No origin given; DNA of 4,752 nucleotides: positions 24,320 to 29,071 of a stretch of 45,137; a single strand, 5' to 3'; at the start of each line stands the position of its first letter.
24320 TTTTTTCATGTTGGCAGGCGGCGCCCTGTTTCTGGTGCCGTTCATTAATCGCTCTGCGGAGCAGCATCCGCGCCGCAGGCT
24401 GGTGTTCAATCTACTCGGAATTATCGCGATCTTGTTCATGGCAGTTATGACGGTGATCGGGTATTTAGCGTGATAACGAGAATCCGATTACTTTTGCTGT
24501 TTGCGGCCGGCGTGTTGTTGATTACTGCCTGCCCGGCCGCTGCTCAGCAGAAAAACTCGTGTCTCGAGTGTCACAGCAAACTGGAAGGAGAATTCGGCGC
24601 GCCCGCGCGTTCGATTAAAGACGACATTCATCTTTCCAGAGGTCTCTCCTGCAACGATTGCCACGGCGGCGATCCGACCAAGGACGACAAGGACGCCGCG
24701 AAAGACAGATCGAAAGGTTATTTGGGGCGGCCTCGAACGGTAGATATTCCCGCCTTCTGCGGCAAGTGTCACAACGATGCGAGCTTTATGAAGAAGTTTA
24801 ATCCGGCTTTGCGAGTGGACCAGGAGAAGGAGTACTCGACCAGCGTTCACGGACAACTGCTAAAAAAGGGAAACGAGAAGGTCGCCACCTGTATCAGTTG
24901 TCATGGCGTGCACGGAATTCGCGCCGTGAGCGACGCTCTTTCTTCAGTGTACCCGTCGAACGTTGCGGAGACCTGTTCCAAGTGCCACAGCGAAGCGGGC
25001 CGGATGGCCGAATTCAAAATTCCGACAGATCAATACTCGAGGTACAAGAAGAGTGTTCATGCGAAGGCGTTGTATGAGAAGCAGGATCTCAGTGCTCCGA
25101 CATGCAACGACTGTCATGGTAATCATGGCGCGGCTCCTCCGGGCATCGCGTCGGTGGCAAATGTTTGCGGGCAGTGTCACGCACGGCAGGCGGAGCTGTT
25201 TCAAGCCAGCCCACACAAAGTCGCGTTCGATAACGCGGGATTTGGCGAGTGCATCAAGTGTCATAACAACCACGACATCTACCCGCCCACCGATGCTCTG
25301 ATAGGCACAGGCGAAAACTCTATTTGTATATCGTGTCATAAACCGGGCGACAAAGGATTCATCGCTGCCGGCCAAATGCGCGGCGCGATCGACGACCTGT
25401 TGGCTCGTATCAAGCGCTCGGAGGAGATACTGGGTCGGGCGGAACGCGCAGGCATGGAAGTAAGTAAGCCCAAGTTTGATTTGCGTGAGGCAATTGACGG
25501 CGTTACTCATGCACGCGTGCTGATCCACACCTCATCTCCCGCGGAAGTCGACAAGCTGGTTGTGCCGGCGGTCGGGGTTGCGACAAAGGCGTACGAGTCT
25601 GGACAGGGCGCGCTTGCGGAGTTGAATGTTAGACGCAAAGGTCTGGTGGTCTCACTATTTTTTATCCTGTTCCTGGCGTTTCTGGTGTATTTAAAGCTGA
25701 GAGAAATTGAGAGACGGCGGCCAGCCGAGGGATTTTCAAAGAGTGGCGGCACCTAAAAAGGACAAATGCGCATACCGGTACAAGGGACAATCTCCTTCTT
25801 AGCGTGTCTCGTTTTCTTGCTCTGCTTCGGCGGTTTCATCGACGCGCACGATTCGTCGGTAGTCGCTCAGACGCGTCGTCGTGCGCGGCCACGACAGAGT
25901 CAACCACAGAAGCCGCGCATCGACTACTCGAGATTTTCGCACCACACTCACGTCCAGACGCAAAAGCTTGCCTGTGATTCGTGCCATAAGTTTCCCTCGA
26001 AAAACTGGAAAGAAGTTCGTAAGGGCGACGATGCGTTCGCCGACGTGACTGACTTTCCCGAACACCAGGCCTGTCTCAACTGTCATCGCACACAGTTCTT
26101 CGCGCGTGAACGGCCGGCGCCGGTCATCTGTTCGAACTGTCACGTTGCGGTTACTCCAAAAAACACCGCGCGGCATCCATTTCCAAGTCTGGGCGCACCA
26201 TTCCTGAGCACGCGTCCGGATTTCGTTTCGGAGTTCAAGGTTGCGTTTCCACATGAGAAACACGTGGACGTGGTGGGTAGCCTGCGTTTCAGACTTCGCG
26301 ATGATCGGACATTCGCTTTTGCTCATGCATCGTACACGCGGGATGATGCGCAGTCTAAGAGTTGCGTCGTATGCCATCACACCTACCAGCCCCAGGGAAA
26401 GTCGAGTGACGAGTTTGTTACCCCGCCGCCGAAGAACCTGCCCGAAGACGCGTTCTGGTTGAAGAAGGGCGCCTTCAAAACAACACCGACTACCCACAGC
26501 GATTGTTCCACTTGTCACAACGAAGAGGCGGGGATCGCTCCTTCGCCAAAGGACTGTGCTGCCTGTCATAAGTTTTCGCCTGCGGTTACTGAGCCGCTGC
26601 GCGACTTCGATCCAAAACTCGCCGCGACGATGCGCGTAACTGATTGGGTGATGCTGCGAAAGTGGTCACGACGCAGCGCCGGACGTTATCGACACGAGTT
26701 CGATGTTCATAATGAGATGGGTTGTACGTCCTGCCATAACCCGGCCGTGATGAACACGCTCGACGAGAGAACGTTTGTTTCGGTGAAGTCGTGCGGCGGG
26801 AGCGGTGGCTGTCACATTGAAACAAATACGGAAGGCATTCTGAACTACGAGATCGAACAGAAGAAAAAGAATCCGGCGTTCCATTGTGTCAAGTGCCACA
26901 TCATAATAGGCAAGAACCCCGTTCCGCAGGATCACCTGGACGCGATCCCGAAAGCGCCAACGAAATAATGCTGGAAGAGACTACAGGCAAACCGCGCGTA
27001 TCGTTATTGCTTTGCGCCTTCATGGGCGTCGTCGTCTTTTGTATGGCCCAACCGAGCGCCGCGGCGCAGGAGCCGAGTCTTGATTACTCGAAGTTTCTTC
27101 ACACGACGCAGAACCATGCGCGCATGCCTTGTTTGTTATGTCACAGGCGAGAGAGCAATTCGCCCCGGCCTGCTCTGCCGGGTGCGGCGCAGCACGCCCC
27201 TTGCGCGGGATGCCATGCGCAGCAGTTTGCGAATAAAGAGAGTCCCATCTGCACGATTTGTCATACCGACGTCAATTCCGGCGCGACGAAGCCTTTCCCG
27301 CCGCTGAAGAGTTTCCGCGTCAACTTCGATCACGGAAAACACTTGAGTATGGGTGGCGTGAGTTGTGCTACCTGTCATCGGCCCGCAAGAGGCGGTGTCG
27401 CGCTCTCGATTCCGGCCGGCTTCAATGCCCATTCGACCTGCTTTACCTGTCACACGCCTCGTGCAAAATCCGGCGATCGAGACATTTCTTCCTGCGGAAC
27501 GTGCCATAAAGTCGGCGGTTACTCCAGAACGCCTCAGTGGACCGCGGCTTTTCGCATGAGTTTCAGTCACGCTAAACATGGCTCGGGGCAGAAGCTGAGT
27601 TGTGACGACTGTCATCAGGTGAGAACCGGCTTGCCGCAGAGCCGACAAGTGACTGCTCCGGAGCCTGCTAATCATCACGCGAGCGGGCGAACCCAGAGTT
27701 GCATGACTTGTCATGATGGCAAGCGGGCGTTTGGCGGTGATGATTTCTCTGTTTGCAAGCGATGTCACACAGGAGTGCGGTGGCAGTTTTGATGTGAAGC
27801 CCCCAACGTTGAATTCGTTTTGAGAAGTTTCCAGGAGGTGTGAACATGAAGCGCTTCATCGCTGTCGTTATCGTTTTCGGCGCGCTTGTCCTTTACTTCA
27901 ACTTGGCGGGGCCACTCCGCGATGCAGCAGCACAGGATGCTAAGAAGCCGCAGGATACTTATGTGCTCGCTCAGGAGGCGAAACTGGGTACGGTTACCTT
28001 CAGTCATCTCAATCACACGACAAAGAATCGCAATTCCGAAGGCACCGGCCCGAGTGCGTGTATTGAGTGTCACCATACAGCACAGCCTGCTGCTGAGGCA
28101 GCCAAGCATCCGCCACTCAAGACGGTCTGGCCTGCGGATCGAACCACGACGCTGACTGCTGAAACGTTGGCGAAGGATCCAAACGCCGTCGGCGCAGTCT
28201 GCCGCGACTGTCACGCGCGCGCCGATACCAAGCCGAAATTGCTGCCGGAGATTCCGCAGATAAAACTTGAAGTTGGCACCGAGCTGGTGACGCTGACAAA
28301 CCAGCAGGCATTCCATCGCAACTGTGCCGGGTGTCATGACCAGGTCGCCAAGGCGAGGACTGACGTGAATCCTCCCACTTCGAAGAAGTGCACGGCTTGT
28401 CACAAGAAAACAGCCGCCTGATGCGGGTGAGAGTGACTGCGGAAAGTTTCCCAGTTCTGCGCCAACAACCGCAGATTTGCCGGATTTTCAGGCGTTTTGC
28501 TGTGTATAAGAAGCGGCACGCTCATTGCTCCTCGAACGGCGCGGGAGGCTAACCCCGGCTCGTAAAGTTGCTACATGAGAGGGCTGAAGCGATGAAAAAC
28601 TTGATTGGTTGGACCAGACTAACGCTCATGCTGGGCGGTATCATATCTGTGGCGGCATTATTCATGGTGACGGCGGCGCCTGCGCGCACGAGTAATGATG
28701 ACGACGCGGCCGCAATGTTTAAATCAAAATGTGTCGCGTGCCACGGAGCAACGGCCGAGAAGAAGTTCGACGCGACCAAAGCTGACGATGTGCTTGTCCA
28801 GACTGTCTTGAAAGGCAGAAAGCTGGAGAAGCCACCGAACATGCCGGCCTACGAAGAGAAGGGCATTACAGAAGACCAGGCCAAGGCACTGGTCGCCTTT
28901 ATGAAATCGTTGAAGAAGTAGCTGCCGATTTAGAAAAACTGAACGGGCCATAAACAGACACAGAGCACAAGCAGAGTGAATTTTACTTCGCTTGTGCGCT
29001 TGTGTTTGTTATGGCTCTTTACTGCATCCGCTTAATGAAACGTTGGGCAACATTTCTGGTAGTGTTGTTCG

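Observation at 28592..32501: CbcL-like and ImcH-like inner-membrane cytochromes encoded back-to-back with a 4-nt overlap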

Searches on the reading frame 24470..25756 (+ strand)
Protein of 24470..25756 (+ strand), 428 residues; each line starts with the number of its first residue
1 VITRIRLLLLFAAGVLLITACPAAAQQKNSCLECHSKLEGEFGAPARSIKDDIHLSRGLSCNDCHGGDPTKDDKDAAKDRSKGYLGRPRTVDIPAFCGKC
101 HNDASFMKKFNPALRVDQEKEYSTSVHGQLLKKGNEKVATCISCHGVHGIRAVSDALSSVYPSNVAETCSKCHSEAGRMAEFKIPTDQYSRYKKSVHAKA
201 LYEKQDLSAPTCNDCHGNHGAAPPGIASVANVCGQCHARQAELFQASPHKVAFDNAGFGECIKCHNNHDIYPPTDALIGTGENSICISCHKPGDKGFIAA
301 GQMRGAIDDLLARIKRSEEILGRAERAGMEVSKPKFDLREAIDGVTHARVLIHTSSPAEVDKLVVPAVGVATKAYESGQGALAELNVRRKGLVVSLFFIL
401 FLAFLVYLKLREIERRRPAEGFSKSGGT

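Call 21: search_protein_families(library=pfam, proteins=[window:24470-25756:+], max_evalue=0.01)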
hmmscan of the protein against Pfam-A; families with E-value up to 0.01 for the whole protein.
window:24470-25756:+ (428 aa): 6 families
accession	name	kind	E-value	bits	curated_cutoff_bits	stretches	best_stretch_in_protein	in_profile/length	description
PF09699.15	Paired_CXXCH_1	-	2e-18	66.2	20.6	3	259-292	7-38/41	Doubled CXXCH motif (Paired_CXXCH_1)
PF14537.11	Cytochrom_c3_2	-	3.1e-15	56.8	25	3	54-174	2-79/79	Cytochrome c3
PF14522.11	Cytochrome_C7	-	3.3e-14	52.9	24.8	1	166-237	13-66/67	Cytochrome c7 and related cytochrome c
PF13435.11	Cytochrome_C554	-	2.8e-07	31.8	20.8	1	232-293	1-58/84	Cytochrome c554 and c-prime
PF22678.1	Cytochrom_c_NrfB-like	-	1.6e-06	28.9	27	0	24-81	29-81/89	Cytochrome c-type protein NrfB-like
PF02085.21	Cytochrom_CIII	-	7.1e-06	26.7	22.9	0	205-290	26-101/101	Class III cytochrome C family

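Call 87: search_protein_families(library=ncbifam, proteins=[window:24470-25753:+], max_evalue=0.001)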
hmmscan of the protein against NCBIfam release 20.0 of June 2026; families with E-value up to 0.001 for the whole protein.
window:24470-25753:+ (428 aa): 6 families
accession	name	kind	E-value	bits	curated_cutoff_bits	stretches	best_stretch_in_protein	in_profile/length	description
TIGR03508.1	decahem_SO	subfamily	6.5e-16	58.6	192.2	2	119-291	14-175/258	DmsE family decaheme c-type cytochrome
TIGR01905.1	paired_CXXCH_1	subfamily_domain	2.5e-09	36.9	25.2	1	259-291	7-37/41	doubled CXXCH domain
NF040943.1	cytoc3_ExtM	equivalog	4e-06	25.4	800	1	15-102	6-80/599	selenite/tellurite reduction operon c-type cytochrome ExtM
NF045713.1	CxxCH_16_HmcA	equivalog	5.2e-06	25.3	400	2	96-219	134-255/541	sulfate respiration complex hexadecaheme cytochrome HmcA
NF008659.0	PRK11659.1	equivalog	0.00018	21.3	184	0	27-110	45-126/188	cytochrome c nitrite reductase pentaheme subunit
TIGR03146.1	cyt_nit_nrfB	equivalog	0.00072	19.9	166.6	0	27-175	10-143/145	cytochrome c nitrite reductase pentaheme subunit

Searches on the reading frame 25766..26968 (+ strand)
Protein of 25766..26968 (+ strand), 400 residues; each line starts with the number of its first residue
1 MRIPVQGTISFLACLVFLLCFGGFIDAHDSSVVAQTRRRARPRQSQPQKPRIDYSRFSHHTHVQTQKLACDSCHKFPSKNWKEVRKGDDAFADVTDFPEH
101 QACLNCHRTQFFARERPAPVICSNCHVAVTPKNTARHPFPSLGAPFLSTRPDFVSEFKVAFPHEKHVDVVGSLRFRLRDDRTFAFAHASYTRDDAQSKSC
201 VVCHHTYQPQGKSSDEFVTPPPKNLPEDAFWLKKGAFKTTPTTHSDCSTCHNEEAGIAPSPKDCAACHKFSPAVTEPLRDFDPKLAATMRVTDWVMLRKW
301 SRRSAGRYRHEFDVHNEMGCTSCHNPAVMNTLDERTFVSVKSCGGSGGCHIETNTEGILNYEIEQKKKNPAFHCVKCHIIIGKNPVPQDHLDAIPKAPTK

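Call 4: search_protein_families(library=pfam, proteins=[window:25766-26968:+], max_evalue=0.01)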
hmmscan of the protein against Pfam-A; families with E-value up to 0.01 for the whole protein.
window:25766-26968:+ (400 aa): 3 families
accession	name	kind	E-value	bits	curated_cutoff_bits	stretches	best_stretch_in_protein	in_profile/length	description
PF14522.11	Cytochrome_C7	-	8.3e-13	48.4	24.8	3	185-269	3-67/67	Cytochrome c7 and related cytochrome c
PF02085.21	Cytochrom_CIII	-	9.4e-10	39.2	22.9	1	312-379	25-83/101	Class III cytochrome C family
PF14537.11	Cytochrom_c3_2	-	1e-06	29.5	25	0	315-378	2-64/79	Cytochrome c3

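Call 5: search_protein_families(library=ncbifam, proteins=[window:25766-26968:+], max_evalue=0.01)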
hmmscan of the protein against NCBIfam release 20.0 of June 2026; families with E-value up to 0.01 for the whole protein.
window:25766-26968:+ (400 aa): 3 families
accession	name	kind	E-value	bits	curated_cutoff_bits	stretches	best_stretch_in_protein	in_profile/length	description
NF045713.1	CxxCH_16_HmcA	equivalog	1.5e-09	37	400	2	63-274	194-374/541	sulfate respiration complex hexadecaheme cytochrome HmcA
NF045722.1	c3_cytochr_TmcA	equivalog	2e-07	30.9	114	1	166-269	27-125/125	acidic tetraheme cytochrome c3 TmcA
NF041781.1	mnquin_red_QrcA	equivalog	0.0034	17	180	1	56-111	32-75/174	menaquinone reductase multiheme cytochrome c subunit QrcA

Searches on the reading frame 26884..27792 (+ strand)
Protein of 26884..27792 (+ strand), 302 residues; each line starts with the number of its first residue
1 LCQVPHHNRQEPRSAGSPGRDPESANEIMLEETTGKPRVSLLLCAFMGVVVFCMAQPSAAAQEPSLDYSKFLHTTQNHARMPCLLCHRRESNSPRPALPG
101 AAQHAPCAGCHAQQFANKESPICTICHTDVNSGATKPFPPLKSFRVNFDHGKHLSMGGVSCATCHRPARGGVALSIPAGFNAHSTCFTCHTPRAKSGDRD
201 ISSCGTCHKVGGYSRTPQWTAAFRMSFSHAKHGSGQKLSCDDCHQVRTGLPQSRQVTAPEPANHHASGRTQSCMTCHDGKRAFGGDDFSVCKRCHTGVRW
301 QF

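Call 4: search_protein_families(library=pfam, proteins=[window:26884-27792:+], max_evalue=0.01)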
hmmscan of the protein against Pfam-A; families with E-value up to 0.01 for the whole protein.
window:26884-27792:+ (302 aa): 4 families
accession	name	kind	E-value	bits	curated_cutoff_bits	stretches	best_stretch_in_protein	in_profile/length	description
PF14522.11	Cytochrome_C7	-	3.1e-21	75.4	24.8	3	226-296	2-67/67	Cytochrome c7 and related cytochrome c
PF02085.21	Cytochrom_CIII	-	2.5e-11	44.2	22.9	1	183-249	30-87/101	Class III cytochrome C family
PF14537.11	Cytochrom_c3_2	-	1.1e-09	39.1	25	2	104-166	6-65/79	Cytochrome c3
PF09699.15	Paired_CXXCH_1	-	2.7e-05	24.2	20.6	0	82-114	8-39/41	Doubled CXXCH motif (Paired_CXXCH_1)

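Call 5: search_protein_families(library=ncbifam, proteins=[window:26884-27792:+], max_evalue=0.01)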
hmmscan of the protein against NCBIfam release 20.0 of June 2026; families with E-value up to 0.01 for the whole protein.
window:26884-27792:+ (302 aa): 6 families
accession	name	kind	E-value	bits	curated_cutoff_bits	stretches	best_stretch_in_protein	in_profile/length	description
TIGR04257.1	nanowire_3heme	domain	1.2e-11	44.6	40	1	222-296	10-75/75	c(7)-type cytochrome triheme domain-containing protein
NF043011.1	CytC7_Geobact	equivalog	2.8e-06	27.7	120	1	144-209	31-89/89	cytochrome c7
NF041781.1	mnquin_red_QrcA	equivalog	0.00092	18.9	180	0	145-295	30-173/174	menaquinone reductase multiheme cytochrome c subunit QrcA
NF040968.1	FeS_ExtO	equivalog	0.0022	16.8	200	1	47-114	5-72/416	selenite/tellurite reduction operon b-type cytochrome iron-sulfur cluster-binding subunit ExtO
NF040967.1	cytc_ExtN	equivalog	0.0023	16.8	200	1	47-114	5-72/415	selenite/tellurite reduction operon c-type cytochrome ExtN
NF045713.1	CxxCH_16_HmcA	equivalog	0.0034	16.1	400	0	140-278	55-206/541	sulfate respiration complex hexadecaheme cytochrome HmcA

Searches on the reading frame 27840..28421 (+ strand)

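Call 4: search_protein_families(library=pfam, proteins=[window:27840-28421:+], max_evalue=0.01)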
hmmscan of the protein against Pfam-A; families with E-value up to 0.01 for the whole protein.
window:27840-28421:+ (193 aa): 7 families
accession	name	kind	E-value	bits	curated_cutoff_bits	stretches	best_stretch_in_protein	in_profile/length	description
PF02085.21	Cytochrom_CIII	-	1.8e-06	28.7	22.9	1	43-131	15-88/101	Class III cytochrome C family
PF14522.11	Cytochrome_C7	-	1.4e-05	25.2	24.8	0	116-189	11-67/67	Cytochrome c7 and related cytochrome c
PF03264.19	Cytochrom_NNT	-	4.5e-05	23.7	24.1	1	113-191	60-135/174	NapC/NirT cytochrome c family, N-terminal region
PF22113.1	Mtrc-MtrF_II-IV_dom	-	5.4e-05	23.2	30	1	68-173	78-170/176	Outer membrane cytochrome MtrC/MtrF-like, domains II/IV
PF14537.11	Cytochrom_c3_2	-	0.00026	21.8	25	0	59-129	13-68/79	Cytochrome c3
PF09699.15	Paired_CXXCH_1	-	0.0019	18.3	20.6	0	115-135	4-24/41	Doubled CXXCH motif (Paired_CXXCH_1)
PF01258.23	zf-dskA_traR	-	0.0024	18.3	24.9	0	160-190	5-33/36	Prokaryotic dksA/traR C4-type zinc finger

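Call 5: search_protein_families(library=ncbifam, proteins=[window:27840-28421:+], max_evalue=0.01)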
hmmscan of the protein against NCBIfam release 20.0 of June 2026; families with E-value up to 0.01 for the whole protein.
window:27840-28421:+ (193 aa): 8 families
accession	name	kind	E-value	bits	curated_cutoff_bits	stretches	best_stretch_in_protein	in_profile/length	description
NF045713.1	CxxCH_16_HmcA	equivalog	1.9e-09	36.6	400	1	118-192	76-143/541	sulfate respiration complex hexadecaheme cytochrome HmcA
TIGR03153.1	cytochr_NrfH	equivalog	1.7e-05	24.9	134.2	0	114-191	48-136/138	cytochrome c nitrite reductase small subunit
NF045722.1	c3_cytochr_TmcA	equivalog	0.0017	18.2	114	0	26-132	19-117/125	acidic tetraheme cytochrome c3 TmcA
TIGR04257.1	nanowire_3heme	domain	0.0023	18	40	0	46-88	7-40/75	c(7)-type cytochrome triheme domain-containing protein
TIGR01905.1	paired_CXXCH_1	subfamily_domain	0.0023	17.8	25.2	0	179-190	4-15/41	doubled CXXCH domain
NF043011.1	CytC7_Geobact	equivalog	0.0033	17.9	120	0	155-189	63-89/89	cytochrome c7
TIGR02419.1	C4_traR_proteo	subfamily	0.0068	17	59.7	0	156-188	30-60/64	phage/conjugal plasmid C-4 type zinc finger protein, TraR family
NF045784.1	9HemeCytC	equivalog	0.008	15.5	640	0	153-192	289-323/328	nine-heme cytochrome c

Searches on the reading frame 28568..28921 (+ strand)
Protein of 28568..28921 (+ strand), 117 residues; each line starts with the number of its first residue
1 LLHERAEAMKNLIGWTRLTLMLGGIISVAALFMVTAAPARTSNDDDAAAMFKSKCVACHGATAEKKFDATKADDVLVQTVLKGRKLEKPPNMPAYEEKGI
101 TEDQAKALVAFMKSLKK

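Call 4: search_protein_families(library=pfam, proteins=[window:28568-28921:+], max_evalue=0.01)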
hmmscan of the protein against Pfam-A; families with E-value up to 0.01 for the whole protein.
window:28568-28921:+ (117 aa): 2 families
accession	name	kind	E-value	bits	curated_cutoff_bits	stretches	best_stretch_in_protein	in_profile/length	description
PF13442.11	Cytochrome_CBB3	-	4.5e-10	40.1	27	1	45-112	4-68/68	Cytochrome C oxidase, cbb3-type, subunit III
PF00034.26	Cytochrom_C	-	3.3e-07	32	21.3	1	85-116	61-90/90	Cytochrome c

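Call 5: search_protein_families(library=ncbifam, proteins=[window:28568-28921:+], max_evalue=0.01)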
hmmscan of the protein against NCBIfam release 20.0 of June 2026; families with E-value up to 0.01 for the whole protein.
window:28568-28921:+ (117 aa): 8 families
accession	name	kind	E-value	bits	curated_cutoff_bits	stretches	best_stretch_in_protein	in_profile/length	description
NF050122.1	bc1_QcrC_actin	exception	1.8e-06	27.4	200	0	21-65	17-62/253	cytochrome bc1 complex diheme cytochrome c subunit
TIGR00782.1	ccoP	equivalog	8.7e-05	22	179.95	1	44-115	107-281/285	cytochrome-c oxidase, cbb3-type subunit III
NF045930.1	Cytc6PetJCyano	equivalog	0.00034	20.5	135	1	26-61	9-45/110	cytochrome c6 PetJ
TIGR04485.1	thiosulf_SoxX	equivalog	0.00066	20.3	61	0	53-114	3-77/78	sulfur oxidation c-type cytochrome SoxX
NF045774.1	cytochro_C551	exception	0.0041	17.1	118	1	40-64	35-59/110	cytochrome c551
NF011054.0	PRK14486.1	equivalog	0.0062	16.1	447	1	48-116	219-291/294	putative bifunctional cbb3-type cytochrome c oxidase subunit II/cytochrome c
TIGR03872.1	cytochrome_MoxG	equivalog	0.0076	16.4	147.8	0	46-75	46-75/133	cytochrome c(L), periplasmic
NF047812.1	LIC11213_lipo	equivalog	0.0098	16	100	0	38-80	36-78/118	LIC11213 family lipoprotein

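Call 86: search_solved_structures(query=window:28592-28918:+, max_evalue=0.01)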
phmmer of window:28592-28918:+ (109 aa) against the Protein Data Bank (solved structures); distinct sequences matched with E-value up to 0.01: 8.
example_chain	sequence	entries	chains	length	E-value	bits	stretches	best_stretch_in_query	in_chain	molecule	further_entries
7q21_C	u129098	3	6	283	1.9e-05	27.9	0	40-108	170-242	Cytochrome bc1 complex cytochrome c subunit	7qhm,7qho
9wcx_U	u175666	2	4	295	4.6e-05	26.7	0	34-106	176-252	Cytochrome bc1 complex cytochrome c subunit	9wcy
6hwh_M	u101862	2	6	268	0.00026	24.3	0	41-105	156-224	Cytochrome bc1 complex cytochrome c subunit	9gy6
8ovc_O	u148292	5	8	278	0.0003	24.1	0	41-105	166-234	Cytochrome bc1 complex cytochrome c subunit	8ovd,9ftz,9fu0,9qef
7rh5_O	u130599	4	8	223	0.00032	24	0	41-105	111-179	Cytochrome bc1 complex cytochrome c subunit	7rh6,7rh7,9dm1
6adq_C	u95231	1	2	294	0.00036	23.8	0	41-105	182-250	Cytochrome bc1 complex cytochrome c subunit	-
8hcr_C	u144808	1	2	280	0.0035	20.7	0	39-105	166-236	Cytochrome bc1 complex cytochrome c subunit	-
7e1v_O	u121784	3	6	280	0.0035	20.7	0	39-105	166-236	Cytochrome bc1 complex cytochrome c subunit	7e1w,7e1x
